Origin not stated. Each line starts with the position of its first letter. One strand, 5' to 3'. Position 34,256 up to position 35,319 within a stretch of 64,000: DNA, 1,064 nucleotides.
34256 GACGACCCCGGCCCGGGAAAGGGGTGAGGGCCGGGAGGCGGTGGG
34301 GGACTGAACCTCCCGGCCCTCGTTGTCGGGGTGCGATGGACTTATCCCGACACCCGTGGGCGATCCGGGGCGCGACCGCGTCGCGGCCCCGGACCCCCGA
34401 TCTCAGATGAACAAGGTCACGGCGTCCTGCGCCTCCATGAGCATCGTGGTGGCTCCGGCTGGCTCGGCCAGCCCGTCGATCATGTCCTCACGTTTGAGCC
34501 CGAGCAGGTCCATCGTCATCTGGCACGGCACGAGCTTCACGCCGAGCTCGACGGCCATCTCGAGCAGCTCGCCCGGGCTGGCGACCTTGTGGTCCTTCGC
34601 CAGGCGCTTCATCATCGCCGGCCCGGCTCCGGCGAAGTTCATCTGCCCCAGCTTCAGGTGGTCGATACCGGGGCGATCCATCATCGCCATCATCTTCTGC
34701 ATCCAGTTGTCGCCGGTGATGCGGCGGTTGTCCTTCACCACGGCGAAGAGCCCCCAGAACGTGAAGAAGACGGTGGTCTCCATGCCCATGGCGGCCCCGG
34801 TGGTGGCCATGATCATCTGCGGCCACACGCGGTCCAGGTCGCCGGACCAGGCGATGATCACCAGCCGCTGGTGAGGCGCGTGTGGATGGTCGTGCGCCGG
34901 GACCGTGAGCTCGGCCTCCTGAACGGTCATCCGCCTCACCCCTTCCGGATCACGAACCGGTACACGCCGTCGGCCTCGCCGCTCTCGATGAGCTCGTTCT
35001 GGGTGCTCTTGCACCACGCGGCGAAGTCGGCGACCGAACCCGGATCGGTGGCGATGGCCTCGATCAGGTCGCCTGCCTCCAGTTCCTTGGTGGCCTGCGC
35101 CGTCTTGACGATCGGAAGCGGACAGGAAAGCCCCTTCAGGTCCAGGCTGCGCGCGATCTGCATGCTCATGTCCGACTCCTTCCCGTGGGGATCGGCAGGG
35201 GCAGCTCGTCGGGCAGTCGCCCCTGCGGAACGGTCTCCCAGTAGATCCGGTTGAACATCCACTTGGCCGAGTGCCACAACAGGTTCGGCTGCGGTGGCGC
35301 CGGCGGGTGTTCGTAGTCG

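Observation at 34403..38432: Symmetric sulfur-trafficking cluster DsrE-TusA-SQR-TusA-DsrE with divergent PNaS-like membrane protein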

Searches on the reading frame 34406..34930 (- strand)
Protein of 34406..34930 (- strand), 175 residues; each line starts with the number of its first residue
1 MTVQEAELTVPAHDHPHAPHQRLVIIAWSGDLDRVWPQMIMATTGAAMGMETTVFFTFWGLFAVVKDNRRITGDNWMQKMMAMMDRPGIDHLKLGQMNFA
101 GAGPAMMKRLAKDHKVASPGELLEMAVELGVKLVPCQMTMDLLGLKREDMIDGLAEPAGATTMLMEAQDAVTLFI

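Call 3: search_protein_families(library=pfam, proteins=[window:34406-34930:-], max_evalue=0.01)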
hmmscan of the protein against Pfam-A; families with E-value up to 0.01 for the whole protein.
seq(175 aa): 2 families
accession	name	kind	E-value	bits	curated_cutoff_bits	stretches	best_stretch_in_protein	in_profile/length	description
PF13686.11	DrsE_2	-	2.9e-46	157.7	25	1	21-170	3-151/156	DsrE/DsrF/DrsH-like family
PF02635.20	DsrE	-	8.3e-06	26.4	22.7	0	118-170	59-110/116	DsrE/DsrF-like family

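Call 4: search_protein_families(library=ncbifam, proteins=[window:34406-34930:-], max_evalue=0.01)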
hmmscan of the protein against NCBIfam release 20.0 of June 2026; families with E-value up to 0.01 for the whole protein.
seq(175 aa): 2 families
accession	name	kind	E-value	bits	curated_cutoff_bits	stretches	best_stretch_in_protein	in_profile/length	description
NF047629.1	SulfCarrDsrE2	equivalog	2.2e-26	92.9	210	1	20-175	3-159/159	sulfur carrier protein DsrE2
NF009758.0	PRK13261.2-4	equivalog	0.0063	16.2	237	1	103-162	67-126/182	urease accessory protein UreE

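Call 6: search_solved_structures(query=window:34406-34930:-, max_evalue=1, show_alignments=2)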
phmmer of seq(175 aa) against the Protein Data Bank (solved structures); distinct sequences matched with E-value up to 1: 4.
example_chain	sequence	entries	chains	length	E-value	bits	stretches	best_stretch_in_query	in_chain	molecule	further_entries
2qs7_A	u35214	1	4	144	1.8e-18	70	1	21-175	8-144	Uncharacterized protein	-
3pnx_A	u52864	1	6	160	9.4e-16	61.2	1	21-151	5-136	Putative sulfurtransferase dsrE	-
3mc3_A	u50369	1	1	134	2.7e-07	33.7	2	24-60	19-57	DsrE/DsrF-like family protein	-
6ub8_A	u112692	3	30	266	0.65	12.9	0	15-67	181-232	Glyco_hydro_cc domain-containing protein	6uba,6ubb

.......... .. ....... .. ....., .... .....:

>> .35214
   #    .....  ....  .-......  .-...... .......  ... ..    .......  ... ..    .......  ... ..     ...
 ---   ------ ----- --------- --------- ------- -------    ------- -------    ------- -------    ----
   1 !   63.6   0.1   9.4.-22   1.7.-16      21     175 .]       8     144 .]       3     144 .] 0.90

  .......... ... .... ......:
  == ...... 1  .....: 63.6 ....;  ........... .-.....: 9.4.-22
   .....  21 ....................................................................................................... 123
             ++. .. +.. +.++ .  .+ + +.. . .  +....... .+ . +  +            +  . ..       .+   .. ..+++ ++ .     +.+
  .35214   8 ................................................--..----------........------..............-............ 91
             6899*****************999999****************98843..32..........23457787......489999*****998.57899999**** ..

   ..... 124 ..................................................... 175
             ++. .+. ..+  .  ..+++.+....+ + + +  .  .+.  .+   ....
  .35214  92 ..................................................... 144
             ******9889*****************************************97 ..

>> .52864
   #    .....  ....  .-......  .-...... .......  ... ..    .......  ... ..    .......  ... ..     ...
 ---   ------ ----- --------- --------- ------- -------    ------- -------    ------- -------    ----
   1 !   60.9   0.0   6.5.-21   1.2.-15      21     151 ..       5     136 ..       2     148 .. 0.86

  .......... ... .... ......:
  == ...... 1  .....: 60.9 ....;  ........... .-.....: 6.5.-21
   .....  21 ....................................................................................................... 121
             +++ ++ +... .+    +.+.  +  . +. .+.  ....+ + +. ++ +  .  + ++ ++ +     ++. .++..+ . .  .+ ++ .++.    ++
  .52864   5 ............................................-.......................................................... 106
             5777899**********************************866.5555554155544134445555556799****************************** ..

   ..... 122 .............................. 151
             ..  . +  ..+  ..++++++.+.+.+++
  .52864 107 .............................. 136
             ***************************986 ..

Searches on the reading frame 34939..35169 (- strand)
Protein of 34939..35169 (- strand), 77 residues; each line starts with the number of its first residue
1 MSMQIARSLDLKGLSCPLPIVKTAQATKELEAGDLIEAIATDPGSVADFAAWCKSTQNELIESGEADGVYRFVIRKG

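Call 3: search_protein_families(library=pfam, proteins=[window:34939-35169:-], max_evalue=0.01)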
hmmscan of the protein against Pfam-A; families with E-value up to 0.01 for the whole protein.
seq(77 aa): 1 family
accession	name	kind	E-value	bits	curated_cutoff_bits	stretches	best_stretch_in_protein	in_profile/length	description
PF01206.22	TusA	-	9.5e-23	80.3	28.6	1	8-76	2-70/70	Sulfurtransferase TusA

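Call 4: search_protein_families(library=ncbifam, proteins=[window:34939-35169:-], max_evalue=0.01)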
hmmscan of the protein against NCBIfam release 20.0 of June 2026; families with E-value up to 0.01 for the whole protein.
seq(77 aa): 4 families
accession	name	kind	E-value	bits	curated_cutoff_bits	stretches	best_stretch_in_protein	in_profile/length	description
NF001423.0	PRK00299.1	equivalog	1.6e-13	50.3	78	1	4-77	7-80/82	sulfurtransferase TusA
NF008242.0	PRK11018.1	equivalog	1.8e-08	33.9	79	1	4-76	6-78/78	sulfurtransferase-like selenium metabolism protein YedF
TIGR03527.1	selenium_YedF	equivalog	0.0019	18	110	1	9-75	1-67/194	sulfurtransferase-like selenium metabolism protein YedF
NF049973.1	radical_Rv1681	equivalog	0.0052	15.8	380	1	22-77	4-55/326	Rv1681 family radical SAM protein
